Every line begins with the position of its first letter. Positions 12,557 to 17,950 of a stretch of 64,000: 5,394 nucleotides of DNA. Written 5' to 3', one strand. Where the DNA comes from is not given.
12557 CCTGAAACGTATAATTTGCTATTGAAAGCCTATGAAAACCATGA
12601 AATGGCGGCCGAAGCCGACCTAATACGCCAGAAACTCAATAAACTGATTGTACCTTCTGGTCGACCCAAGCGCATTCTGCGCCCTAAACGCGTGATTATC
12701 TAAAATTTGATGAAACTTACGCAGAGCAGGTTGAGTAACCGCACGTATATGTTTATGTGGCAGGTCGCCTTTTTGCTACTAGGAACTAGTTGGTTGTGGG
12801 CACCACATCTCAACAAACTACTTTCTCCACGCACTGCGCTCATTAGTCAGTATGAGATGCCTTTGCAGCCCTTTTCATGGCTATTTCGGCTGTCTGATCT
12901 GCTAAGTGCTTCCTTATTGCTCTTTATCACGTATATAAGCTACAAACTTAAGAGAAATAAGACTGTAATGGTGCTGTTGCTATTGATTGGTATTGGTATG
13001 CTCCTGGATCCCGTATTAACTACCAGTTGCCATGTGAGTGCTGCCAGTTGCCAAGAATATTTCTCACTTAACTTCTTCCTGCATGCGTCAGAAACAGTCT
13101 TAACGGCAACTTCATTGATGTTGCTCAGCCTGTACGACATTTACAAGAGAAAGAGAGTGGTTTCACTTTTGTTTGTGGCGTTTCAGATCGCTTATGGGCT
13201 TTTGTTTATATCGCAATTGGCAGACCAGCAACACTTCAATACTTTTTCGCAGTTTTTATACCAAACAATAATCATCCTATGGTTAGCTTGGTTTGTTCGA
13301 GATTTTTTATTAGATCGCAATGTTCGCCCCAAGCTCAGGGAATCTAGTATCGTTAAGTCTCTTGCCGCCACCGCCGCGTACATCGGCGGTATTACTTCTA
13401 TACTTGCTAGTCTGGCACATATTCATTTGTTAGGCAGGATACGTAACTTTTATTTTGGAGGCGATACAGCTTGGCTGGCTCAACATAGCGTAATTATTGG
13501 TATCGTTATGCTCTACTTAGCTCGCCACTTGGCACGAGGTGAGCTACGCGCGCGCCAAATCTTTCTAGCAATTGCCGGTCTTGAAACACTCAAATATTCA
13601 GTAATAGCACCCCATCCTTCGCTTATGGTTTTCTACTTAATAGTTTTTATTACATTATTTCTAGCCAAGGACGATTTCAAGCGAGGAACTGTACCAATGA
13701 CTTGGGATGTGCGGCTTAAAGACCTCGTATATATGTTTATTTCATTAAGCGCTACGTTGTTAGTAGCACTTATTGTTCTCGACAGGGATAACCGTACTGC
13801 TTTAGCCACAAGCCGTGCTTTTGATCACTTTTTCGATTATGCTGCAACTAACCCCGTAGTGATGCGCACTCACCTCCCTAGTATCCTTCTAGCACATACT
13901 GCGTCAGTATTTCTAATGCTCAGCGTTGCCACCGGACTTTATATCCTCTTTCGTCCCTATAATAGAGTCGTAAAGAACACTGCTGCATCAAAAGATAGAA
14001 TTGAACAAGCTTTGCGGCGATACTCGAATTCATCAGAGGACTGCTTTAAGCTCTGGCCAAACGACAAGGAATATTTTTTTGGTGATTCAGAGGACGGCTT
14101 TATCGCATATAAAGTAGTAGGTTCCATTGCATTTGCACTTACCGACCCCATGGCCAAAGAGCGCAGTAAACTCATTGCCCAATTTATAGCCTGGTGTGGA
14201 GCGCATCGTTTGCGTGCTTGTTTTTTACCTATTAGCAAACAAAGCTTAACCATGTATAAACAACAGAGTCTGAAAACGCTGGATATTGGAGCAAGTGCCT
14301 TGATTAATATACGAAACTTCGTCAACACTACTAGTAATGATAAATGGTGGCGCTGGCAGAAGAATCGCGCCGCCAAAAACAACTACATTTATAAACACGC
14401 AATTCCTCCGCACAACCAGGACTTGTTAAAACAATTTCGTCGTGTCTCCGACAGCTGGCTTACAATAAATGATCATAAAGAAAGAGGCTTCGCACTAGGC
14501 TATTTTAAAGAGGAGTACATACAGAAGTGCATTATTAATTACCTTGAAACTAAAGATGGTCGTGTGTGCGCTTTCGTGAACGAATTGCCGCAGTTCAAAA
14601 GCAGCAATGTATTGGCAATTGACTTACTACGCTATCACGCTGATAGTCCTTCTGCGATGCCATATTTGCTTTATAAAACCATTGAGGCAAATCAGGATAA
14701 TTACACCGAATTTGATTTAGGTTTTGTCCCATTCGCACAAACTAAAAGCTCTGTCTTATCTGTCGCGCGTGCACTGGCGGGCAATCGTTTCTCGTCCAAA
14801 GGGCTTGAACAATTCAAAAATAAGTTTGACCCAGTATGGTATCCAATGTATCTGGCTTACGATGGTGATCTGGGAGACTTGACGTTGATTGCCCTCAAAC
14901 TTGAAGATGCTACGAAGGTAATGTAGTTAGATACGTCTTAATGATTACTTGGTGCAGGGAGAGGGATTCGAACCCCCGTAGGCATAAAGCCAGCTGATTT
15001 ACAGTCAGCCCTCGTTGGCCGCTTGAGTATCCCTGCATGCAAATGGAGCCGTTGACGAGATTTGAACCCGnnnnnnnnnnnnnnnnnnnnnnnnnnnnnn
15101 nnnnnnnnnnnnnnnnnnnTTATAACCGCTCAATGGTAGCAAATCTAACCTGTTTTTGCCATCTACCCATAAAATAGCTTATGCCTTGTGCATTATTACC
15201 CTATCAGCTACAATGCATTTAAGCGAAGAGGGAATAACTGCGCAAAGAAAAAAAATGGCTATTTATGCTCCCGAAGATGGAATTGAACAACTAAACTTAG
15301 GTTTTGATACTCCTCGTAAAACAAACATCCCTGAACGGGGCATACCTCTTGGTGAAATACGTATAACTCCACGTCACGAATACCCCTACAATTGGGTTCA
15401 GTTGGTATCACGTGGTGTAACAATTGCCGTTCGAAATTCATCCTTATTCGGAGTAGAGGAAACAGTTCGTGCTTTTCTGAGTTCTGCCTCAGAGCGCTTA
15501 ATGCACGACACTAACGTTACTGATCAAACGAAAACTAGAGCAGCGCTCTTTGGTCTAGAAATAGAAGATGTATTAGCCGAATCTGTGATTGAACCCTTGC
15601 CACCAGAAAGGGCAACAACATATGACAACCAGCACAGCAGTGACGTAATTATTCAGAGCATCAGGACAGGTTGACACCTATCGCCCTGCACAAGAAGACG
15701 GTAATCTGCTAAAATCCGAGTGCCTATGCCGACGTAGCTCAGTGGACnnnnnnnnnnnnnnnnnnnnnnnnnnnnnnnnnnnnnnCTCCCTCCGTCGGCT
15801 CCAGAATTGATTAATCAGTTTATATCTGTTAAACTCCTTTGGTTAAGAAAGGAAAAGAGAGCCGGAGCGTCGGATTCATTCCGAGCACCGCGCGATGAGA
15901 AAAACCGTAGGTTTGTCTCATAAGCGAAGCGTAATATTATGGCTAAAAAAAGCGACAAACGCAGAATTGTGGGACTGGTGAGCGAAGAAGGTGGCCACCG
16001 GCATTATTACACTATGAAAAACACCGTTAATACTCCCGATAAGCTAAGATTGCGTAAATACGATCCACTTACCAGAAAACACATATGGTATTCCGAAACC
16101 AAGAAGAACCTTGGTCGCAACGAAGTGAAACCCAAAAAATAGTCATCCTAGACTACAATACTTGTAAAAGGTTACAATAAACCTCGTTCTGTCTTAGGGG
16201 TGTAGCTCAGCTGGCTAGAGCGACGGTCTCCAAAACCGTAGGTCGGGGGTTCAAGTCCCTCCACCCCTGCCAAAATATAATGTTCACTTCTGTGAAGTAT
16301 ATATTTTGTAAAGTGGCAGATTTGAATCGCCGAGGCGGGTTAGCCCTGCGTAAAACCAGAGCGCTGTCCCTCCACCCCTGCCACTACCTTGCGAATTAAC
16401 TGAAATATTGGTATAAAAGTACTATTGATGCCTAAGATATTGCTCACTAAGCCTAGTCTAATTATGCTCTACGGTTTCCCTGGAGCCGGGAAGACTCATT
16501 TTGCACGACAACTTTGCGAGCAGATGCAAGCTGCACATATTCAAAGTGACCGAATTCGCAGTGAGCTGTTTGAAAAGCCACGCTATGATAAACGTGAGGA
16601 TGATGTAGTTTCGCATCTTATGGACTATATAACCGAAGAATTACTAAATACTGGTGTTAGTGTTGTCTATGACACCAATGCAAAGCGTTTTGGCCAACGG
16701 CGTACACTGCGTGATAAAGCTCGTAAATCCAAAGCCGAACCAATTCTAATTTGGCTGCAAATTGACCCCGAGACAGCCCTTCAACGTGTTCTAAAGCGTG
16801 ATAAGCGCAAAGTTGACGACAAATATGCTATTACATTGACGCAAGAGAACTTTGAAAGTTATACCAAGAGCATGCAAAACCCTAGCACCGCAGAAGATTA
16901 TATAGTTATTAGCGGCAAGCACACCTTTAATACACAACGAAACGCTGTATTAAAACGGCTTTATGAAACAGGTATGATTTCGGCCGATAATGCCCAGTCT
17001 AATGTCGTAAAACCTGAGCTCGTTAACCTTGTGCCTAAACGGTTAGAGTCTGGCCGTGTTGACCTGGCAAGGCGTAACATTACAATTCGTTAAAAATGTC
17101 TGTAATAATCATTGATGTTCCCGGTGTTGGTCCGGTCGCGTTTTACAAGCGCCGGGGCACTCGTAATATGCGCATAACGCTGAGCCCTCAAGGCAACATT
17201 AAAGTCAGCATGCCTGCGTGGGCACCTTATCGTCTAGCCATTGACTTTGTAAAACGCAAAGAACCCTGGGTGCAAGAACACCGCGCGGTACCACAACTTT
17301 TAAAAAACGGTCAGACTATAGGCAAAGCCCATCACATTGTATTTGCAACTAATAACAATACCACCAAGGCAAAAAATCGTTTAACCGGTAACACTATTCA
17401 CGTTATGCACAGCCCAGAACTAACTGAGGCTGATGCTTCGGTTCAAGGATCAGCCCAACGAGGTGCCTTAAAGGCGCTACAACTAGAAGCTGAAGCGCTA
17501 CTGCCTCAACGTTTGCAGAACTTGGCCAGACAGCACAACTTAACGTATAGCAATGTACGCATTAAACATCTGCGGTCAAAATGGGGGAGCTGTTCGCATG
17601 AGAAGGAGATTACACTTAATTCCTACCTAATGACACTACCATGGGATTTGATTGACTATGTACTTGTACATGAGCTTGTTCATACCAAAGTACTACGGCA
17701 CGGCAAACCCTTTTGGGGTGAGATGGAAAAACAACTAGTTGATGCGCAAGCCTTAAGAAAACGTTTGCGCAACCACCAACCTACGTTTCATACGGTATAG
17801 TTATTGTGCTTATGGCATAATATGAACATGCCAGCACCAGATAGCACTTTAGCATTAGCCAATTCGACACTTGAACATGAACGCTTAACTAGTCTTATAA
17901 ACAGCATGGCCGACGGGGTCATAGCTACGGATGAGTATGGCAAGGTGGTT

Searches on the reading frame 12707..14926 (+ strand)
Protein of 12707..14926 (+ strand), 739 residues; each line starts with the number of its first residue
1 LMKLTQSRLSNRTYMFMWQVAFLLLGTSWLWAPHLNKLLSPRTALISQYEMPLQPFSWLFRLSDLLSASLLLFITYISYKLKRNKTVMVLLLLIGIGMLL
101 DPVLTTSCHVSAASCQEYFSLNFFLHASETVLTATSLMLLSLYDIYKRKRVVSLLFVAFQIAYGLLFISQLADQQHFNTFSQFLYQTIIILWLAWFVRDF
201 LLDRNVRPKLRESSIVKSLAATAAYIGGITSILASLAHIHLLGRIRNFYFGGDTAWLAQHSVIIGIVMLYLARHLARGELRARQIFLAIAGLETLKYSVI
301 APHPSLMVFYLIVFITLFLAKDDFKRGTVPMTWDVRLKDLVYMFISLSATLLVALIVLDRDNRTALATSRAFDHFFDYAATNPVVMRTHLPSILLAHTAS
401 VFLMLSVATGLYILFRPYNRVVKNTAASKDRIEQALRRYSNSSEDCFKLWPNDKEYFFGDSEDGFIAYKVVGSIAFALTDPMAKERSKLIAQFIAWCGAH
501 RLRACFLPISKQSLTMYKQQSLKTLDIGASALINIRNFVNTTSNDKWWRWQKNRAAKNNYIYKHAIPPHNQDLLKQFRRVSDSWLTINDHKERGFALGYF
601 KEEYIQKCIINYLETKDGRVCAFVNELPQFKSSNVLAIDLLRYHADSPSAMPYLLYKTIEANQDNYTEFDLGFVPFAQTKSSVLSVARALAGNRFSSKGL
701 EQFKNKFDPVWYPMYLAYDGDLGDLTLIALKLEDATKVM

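Call 49: search_protein_families(library=pfam, proteins=[window:12707-14926:+], max_evalue=0.00001)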
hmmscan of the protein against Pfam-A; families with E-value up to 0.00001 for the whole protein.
window:12707-14926:+ (739 aa): 2 families
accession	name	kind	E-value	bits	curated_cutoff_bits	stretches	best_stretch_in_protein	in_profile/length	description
PF09924.15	LPG_synthase_C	-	2.1e-45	155.5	27.5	1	439-718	7-298/298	Phosphatidylglycerol lysyltransferase, C-terminal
PF06197.19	DUF998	-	5.2e-08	33.2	30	1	21-197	3-182/184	Protein of unknown function (DUF998)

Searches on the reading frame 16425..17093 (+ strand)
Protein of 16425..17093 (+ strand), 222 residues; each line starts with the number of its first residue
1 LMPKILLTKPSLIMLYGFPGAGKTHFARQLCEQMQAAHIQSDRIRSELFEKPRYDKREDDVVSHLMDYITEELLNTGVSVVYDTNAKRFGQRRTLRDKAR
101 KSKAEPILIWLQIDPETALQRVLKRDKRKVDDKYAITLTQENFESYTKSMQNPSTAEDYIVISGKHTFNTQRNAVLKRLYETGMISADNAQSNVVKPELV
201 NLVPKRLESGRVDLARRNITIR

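Call 49: search_protein_families(library=pfam, proteins=[window:16425-17093:+], max_evalue=0.00001)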
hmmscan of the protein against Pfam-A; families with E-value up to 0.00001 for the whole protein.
window:16425-17093:+ (222 aa): 5 families
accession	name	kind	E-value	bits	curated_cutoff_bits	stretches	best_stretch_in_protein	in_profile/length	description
PF13671.12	AAA_33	-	4.3e-19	69.7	27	1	12-152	1-142/143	AAA domain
PF08433.16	KTI12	-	1.7e-10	41.3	22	1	12-140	3-135/271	Chromatin associated protein KTI12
PF06414.18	Zeta_toxin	-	1.1e-09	38.5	22.3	1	9-133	15-151/199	Zeta toxin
PF13238.12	AAA_18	-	1.8e-08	35.3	29.4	1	13-141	1-120/128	AAA domain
PF13207.12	AAA_17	-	1.1e-07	32.7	27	1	16-133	1-130/136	AAA domain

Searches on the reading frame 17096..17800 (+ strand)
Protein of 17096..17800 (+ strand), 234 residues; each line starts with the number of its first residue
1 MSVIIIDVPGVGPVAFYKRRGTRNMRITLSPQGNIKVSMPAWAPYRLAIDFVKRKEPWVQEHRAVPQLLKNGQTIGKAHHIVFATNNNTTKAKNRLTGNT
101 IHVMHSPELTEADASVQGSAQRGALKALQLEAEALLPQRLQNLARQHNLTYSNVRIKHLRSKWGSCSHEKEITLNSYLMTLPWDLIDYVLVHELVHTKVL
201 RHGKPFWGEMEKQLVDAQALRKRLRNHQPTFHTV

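Call 49: search_protein_families(library=pfam, proteins=[window:17096-17800:+], max_evalue=0.00001)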
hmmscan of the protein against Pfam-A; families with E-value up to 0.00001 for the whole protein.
window:17096-17800:+ (234 aa): 1 family
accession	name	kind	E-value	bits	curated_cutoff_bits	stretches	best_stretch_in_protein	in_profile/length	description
PF01863.23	YgjP-like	-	4.5e-38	131.8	26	1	23-227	1-207/207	YgjP-like, metallopeptidase domain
